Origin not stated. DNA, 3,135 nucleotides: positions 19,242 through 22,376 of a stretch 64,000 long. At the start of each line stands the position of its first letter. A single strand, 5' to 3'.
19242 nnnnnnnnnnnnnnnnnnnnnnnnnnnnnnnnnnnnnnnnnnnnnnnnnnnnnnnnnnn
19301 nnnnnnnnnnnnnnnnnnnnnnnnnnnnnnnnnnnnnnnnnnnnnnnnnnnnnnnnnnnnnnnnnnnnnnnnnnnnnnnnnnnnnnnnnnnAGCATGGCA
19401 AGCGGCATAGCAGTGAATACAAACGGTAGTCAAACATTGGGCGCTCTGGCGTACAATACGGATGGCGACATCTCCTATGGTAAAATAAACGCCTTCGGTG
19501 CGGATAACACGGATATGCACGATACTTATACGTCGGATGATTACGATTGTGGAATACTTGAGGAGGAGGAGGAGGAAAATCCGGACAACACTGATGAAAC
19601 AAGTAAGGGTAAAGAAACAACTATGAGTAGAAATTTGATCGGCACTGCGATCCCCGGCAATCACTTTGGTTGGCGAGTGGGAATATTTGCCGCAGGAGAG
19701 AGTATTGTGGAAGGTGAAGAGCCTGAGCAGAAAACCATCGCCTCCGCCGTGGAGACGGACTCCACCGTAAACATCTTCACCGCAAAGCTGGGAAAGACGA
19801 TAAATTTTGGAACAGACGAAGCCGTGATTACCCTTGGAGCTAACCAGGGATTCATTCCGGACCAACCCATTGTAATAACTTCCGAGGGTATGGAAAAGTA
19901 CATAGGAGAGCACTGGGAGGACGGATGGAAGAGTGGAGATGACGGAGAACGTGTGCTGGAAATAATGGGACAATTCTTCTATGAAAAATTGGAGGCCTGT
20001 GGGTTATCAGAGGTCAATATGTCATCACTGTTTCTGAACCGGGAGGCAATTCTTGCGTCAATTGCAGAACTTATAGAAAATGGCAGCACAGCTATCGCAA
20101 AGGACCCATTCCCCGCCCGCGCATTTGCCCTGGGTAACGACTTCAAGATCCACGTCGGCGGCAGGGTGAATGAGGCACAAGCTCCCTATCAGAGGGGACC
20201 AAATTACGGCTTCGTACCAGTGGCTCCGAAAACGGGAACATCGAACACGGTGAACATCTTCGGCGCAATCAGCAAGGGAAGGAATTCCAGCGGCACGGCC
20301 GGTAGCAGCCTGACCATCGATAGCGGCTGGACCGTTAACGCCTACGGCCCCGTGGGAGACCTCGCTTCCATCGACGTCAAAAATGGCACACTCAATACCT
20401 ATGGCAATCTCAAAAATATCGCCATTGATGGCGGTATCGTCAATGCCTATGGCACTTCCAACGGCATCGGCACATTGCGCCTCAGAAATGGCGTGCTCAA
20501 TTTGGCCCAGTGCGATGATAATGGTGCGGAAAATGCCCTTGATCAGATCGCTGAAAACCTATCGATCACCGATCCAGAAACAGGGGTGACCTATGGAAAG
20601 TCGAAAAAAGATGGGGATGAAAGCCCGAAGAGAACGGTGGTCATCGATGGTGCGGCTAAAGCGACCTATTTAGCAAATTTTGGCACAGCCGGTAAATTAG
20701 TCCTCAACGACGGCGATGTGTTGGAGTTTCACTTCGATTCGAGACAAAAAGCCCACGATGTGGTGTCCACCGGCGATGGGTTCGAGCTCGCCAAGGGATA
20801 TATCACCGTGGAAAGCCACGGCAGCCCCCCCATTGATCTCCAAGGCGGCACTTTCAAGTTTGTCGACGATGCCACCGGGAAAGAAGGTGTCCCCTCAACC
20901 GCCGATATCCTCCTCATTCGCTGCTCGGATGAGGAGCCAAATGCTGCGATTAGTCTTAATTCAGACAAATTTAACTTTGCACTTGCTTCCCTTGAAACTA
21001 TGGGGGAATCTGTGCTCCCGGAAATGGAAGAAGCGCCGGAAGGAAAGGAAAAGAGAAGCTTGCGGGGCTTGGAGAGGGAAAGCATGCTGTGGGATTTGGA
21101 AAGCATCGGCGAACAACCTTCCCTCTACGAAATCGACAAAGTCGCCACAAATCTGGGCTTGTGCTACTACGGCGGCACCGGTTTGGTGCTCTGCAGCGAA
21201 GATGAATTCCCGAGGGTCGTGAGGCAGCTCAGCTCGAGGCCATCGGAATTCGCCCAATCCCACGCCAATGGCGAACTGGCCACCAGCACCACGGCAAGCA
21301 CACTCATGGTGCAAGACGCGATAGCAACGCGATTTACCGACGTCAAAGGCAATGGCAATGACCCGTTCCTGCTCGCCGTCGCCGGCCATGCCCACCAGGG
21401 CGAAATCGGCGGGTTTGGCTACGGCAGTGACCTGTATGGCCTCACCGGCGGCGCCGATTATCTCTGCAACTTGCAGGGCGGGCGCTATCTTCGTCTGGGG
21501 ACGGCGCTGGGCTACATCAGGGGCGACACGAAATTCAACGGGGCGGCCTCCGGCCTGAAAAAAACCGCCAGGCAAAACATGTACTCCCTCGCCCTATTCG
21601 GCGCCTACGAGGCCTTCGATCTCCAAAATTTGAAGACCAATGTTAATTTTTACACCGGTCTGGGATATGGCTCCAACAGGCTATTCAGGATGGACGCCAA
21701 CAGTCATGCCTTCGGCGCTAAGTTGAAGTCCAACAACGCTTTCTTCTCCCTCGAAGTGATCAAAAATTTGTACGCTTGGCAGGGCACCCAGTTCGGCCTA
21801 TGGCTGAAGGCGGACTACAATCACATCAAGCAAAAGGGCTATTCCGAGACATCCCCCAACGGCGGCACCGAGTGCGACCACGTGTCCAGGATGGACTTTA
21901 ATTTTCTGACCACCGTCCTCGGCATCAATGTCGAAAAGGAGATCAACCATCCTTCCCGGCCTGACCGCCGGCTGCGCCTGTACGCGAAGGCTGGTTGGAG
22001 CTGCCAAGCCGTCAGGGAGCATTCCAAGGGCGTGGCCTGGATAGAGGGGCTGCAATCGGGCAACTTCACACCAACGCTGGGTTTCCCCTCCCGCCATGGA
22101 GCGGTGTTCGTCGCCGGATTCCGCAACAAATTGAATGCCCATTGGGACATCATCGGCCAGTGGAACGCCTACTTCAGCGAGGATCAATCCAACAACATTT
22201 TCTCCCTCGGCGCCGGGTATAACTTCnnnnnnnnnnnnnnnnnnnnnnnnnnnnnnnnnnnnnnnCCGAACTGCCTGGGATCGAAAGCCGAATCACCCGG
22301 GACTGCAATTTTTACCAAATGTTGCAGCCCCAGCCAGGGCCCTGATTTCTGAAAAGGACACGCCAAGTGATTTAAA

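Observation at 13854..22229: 2791-aa autotransporter built from a tandem duplication of an entire ~1150-aa passenger module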

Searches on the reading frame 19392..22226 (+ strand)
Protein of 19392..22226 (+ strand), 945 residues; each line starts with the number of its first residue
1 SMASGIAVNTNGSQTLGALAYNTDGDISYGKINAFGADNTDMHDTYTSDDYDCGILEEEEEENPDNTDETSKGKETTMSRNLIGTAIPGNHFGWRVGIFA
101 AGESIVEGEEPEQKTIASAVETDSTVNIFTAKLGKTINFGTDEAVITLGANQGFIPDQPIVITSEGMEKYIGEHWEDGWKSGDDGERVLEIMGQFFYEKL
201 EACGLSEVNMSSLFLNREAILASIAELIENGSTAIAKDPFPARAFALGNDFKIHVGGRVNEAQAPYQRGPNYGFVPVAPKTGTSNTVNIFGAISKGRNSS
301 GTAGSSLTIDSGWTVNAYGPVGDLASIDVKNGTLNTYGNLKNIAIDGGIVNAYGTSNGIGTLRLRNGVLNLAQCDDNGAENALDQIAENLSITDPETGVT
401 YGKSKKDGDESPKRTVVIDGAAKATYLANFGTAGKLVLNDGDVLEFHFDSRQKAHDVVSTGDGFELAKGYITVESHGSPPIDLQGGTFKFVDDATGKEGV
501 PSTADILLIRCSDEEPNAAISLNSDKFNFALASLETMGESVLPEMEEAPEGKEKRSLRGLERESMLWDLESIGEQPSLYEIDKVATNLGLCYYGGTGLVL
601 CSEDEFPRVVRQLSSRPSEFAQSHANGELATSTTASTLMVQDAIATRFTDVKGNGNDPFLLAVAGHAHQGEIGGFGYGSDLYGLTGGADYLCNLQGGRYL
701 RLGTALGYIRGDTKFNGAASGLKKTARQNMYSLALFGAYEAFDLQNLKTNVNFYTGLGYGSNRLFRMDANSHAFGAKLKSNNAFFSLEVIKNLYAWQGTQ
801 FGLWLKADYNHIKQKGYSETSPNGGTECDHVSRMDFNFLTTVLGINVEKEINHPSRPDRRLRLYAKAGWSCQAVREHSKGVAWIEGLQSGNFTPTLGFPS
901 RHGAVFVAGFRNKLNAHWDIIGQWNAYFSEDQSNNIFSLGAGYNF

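Call 67: predict_structure(alignment_id=A4)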
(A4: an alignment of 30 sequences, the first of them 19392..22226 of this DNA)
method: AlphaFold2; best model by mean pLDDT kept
length: 945 residues; sequences in the alignment: 30
mean_pLDDT: 77.8   pTM: 0.58
mean pLDDT of the five models: 77.8, 77.0, 76.1, 75.3, 74.6
residues with pLDDT >= 90: 407; 70-90: 256; 50-70: 146; < 50: 136
segments of 3 or more residues with pLDDT < 50: 50-57, 59-88, 156-163, 179-182, 231-237, 514-516, 524-587, 609-615
pLDDT, mean of each block of 10 residues (from residue 1): 89 91 71 91 64 47 44 38 43 92 87 89 93 91 90 55 53 56 52 54 53 58 62 49 93 95 76 84 85 92 94 93 95 93 94 91 93 90 92 90 63 85 88 87 88 73 83 77 82 74 79 59 42 24 27 28 25 31 43 65 57 56 91 93 82 73 94 92 92 90 95 93 94 95 92 96 92 94 97 94 97 96 86 96 96 86 95 88 74 87 95 87 93 92 77
secondary structure, 60 per line:
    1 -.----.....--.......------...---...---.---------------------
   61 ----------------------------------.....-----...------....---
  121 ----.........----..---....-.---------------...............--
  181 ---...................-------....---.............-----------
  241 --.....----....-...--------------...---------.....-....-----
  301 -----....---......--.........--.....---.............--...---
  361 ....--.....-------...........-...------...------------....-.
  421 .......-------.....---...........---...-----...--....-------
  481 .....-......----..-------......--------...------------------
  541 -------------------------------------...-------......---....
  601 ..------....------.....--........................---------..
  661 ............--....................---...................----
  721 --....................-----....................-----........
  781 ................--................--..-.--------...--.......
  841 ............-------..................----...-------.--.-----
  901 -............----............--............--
elements in order (helices of 4 or more, strands of 3 or more residues): E7-11 E14-20 E33-35 E95-99 E105-107 E114-117 E125-133 E143-146 H164-178 H184-202 H210-213 H217-229 E243-247 E252-255 E257-259 E274-276 E286-290 E292-295 E306-309 E313-318 E321-329 E332-336 E340-352 E355-357 E361-364 E367-371 H379-389 E391-393 E400-402 E415-418 H420-427 E435-439 E443-453 E457-459 E465-467 E470-473 E481-485 E487-492 E506-511 E520-522 E578-580 E588-593 E597-602 E609-612 H619-622 H626-649 E659-672 E675-694 E698-716 E723-742 E748-767 E773-796 E799-814 E829-831 E834-852 E860-877 E882-884 E902-913 E918-929 E932-943
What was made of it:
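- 21267..21338 (+): Alpha-helical linker (aa 2472-2495) preceding the barrel. call 67
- On Type Va (classical) autotransporter: The AF2 model has a helix at aa 2472-2495 and 12 long strands at pLDDT around 90 (call 67).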

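Call 69: fold_search(model_id=the predicted structure, library=pdb)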
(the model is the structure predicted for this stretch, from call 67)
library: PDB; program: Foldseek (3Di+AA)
matches with E <= 10: 890; with E <= 0.001: 115
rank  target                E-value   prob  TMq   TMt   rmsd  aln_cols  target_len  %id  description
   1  3kvn_A                3.9e-13  1.00  0.28  0.41   4.3       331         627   16  Crystal structure of the full-length autotransporter EstA from Pseudomonas aeruginosa (released 2010-01-26)
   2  3kvn_X                4.3e-13  1.00  0.28  0.41   3.8       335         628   16  Crystal structure of the full-length autotransporter EstA from Pseudomonas aeruginosa (released 2010-01-26)
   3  4mee                  1.0e-11  1.00  0.23  0.60   8.1       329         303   13  Crystal structure of the transport unit of the autotransporter AIDA-I from Escherichia coli (released 2014-06-04)
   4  1uyn                  2.9e-11  1.00  0.25  0.76   5.3       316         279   14  Translocator domain of autotransporter NalP from Neisseria meningitidis (released 2004-03-18)
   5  3slo                  3.9e-11  1.00  0.25  0.70   6.7       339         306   12  Pre-cleavage Structure of the Autotransporter EspP - N1023D mutant (released 2011-11-16)
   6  9oqa                  4.9e-11  1.00  0.27  0.40   5.1       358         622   15  Cryo-EM structure of AaaA, a Pseudomonas Aeruginosa autotransporter (released 2025-08-13)
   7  3slj                  6.0e-11  1.00  0.25  0.68   6.8       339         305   12  Pre-cleavage Structure of the Autotransporter EspP - N1023A mutant (released 2011-11-16)
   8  1uyo                  7.4e-11  1.00  0.25  0.77   5.5       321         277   12  Translocator domain of autotransporter NalP from Neisseria meningitidis (released 2004-03-19)
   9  3slt                  7.4e-11  1.00  0.25  0.70   6.7       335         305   12  Pre-cleavage Structure of the Autotransporter EspP - N1023S Mutant (released 2011-11-16)
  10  8bo2_P                2.4e-10  1.00  0.27  0.74   4.4       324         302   12  BAM-EspP complex structure with BamA-S425C/EspP-S1299C mutations in nanodisc (released 2023-04-26)
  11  3qq2_A                6.6e-10  1.00  0.23  0.78   4.7       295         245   14  Crystal Structure of the Beta Domain of the Bordetella Autotransporter Brka (released 2011-04-13)
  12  8bnz_P                3.8e-09  1.00  0.25  0.67   5.9       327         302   12  BAM-EspP complex structure with BamA-G431C/EspP-N1293C mutations in nanodisc (released 2023-04-26)
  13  3qq2_B                7.2e-09  1.00  0.23  0.77   6.3       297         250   14  Crystal Structure of the Beta Domain of the Bordetella Autotransporter Brka (released 2011-04-13)
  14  3aeh_A                3.7e-08  1.00  0.23  0.70   6.8       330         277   11  Integral membrane domain of autotransporter Hbp (released 2010-07-07)
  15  3qq2_C                5.7e-08  1.00  0.22  0.75   6.7       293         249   14  Crystal Structure of the Beta Domain of the Bordetella Autotransporter Brka (released 2011-04-13)
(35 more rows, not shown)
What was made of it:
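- On Type Va (classical) autotransporter: The Foldseek top 17 are all type Va translocators, E 4e-13 to 8e-7, TM up to 0.78 (call 69).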

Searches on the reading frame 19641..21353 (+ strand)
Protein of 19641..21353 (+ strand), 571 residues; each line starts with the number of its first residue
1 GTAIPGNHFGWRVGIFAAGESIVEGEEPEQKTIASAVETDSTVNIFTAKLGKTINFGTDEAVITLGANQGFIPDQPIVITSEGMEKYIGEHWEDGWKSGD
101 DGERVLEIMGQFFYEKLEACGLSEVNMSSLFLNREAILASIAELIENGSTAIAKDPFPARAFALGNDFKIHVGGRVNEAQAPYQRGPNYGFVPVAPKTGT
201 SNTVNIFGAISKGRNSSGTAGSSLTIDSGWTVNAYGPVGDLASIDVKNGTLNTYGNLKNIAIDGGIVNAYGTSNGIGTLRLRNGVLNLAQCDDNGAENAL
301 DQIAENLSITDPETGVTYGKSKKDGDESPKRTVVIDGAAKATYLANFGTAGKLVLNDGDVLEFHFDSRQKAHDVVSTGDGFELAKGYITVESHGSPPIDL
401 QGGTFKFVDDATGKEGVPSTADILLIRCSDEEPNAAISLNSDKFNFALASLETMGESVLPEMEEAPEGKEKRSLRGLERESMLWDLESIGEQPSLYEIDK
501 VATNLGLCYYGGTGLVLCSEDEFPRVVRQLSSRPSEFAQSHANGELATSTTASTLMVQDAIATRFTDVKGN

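Call 10: search_protein_families(library=pfam, proteins=[window:19641-21353:+], max_evalue=10)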
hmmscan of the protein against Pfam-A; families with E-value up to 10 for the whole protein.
window:19641-21353:+ (571 aa): 1 family
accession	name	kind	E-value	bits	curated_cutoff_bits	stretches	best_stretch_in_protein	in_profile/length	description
PF18889.6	Beta_helix_3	-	1.9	9.4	27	0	260-277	1-17/20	Beta helix repeat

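Call 85: search_protein_families(library=ncbifam, proteins=[window:19641-21353:+], max_evalue=1)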
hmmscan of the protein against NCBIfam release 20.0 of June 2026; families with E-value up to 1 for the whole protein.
window:19641-21353:+ (571 aa): 0 families

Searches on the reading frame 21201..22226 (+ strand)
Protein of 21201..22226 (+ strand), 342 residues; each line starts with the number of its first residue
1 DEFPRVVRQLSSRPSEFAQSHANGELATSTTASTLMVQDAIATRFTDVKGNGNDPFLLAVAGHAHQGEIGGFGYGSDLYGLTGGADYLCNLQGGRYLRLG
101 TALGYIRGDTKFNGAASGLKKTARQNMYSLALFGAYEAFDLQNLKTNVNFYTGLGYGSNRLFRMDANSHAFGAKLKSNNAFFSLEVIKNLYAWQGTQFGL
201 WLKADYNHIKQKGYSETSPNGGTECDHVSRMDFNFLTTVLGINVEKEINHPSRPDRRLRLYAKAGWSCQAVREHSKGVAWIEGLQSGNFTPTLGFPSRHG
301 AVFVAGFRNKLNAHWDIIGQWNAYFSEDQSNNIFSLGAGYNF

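Call 10: search_protein_families(library=pfam, proteins=[window:21201-22226:+], max_evalue=10)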
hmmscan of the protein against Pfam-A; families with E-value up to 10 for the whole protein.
window:21201-22226:+ (342 aa): 1 family
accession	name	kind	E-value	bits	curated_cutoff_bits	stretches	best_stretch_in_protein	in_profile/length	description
PF03797.25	Autotransporter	-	2.6e-19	70.4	26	1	60-317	6-250/255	Autotransporter beta-domain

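Call 11: search_solved_structures(query=window:21201-22226:+, max_evalue=10)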
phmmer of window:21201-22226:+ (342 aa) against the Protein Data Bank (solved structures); distinct sequences matched with E-value up to 10: 2.
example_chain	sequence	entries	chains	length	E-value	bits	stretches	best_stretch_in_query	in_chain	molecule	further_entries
4tzf_A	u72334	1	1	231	0.32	13.5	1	34-74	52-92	NDM-8 metallo-beta-lactamase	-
8z7m_A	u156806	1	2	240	0.97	11.9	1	39-73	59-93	Metallo-beta-lactamase type 2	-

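Call 85: search_protein_families(library=ncbifam, proteins=[window:21201-22226:+], max_evalue=1)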
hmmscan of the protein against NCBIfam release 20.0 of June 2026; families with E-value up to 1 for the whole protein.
window:21201-22226:+ (342 aa): 2 families
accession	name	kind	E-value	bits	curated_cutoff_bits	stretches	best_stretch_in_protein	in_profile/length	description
NF033736.2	blaAFM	exception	0.098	11.8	590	1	38-73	92-127/267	AFM family subclass B1 metallo-beta-lactamase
NF000259.2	blaNDM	exception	0.14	11.3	580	1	34-72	91-129/270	NDM family subclass B1 metallo-beta-lactamase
